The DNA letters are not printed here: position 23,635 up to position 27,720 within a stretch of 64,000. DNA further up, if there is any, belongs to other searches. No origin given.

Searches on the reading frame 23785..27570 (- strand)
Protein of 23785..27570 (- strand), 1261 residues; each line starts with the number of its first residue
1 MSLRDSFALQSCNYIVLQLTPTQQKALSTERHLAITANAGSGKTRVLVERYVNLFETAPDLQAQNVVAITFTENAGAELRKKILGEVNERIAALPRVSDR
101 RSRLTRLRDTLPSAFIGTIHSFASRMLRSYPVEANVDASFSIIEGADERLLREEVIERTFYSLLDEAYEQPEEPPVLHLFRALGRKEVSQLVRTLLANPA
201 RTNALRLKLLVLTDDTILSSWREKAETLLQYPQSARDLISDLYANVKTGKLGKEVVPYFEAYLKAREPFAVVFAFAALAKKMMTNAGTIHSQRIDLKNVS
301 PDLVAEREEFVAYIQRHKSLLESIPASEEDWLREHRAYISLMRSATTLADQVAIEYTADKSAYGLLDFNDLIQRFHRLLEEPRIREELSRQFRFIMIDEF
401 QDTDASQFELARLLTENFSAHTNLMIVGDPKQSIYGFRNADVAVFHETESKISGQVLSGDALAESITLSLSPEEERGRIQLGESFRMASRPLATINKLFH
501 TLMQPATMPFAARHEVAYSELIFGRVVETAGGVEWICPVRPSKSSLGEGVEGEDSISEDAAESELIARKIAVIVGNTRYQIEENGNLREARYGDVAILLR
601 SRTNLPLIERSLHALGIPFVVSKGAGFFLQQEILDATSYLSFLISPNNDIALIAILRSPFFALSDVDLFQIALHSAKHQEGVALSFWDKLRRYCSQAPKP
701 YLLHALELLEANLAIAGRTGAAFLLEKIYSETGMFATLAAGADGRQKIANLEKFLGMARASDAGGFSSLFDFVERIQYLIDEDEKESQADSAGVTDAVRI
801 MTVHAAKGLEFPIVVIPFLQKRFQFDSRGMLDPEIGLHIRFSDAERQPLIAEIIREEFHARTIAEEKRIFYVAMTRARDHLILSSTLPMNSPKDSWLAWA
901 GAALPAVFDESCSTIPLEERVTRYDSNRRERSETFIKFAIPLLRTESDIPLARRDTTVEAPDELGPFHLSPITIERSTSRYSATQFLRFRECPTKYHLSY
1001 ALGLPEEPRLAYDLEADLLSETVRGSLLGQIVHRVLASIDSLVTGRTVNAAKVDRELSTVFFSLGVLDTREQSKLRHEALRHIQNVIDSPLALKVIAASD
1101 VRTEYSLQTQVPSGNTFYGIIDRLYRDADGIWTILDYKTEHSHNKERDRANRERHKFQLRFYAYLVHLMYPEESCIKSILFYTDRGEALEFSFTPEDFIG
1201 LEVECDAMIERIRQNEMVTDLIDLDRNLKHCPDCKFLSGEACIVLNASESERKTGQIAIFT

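Call 47: search_protein_families(library=padloc, proteins=[window:23785-27570:-], max_evalue=0.001)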
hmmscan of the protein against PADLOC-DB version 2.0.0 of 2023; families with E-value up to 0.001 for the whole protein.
window:23785-27570:- (1261 aa): 57 families (the best 25 are shown)
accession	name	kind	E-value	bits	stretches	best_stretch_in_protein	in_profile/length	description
PDLC03802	RTasHel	-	3.4e-48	163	4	332-440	136-238/675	DRT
PDLC00132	GajB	-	1.8e-43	147.1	2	349-446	171-267/625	UrvD helicase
PDLC00114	GajB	-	3.2e-39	133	3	289-448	111-270/635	UrvD helicase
PDLC00117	GajB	-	4.7e-39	132.4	3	343-447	169-272/604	UrvD helicase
PDLC00127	GajB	-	6.7e-35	118.6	2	333-440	143-250/594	UrvD helicase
PDLC00122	GajB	-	2.1e-31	107.4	2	385-448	156-217/502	UrvD helicase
PDLC00123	GajB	-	2.8e-29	100.2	2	17-85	3-69/540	UrvD helicase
PDLC00107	GajB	-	4.4e-29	99.5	3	360-450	183-271/587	UrvD helicase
PDLC00130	GajB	-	7e-29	98.5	2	346-442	159-254/589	UrvD helicase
PDLC00119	GajB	-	8.4e-28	95.6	2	346-447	172-271/565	UrvD helicase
PDLC00103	GajB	-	8.5e-26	89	3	330-451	150-269/612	UrvD helicase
PDLC00112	GajB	-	2.2e-23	80.7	2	349-446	165-263/581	UrvD helicase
PDLC00104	GajB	-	4.5e-23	79.8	2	361-450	134-220/574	UrvD helicase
PDLC00138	GajB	-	1.9e-22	77.7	2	376-447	204-274/581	UrvD helicase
PDLC00136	GajB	-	5e-20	69.9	2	384-453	199-265/570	UrvD helicase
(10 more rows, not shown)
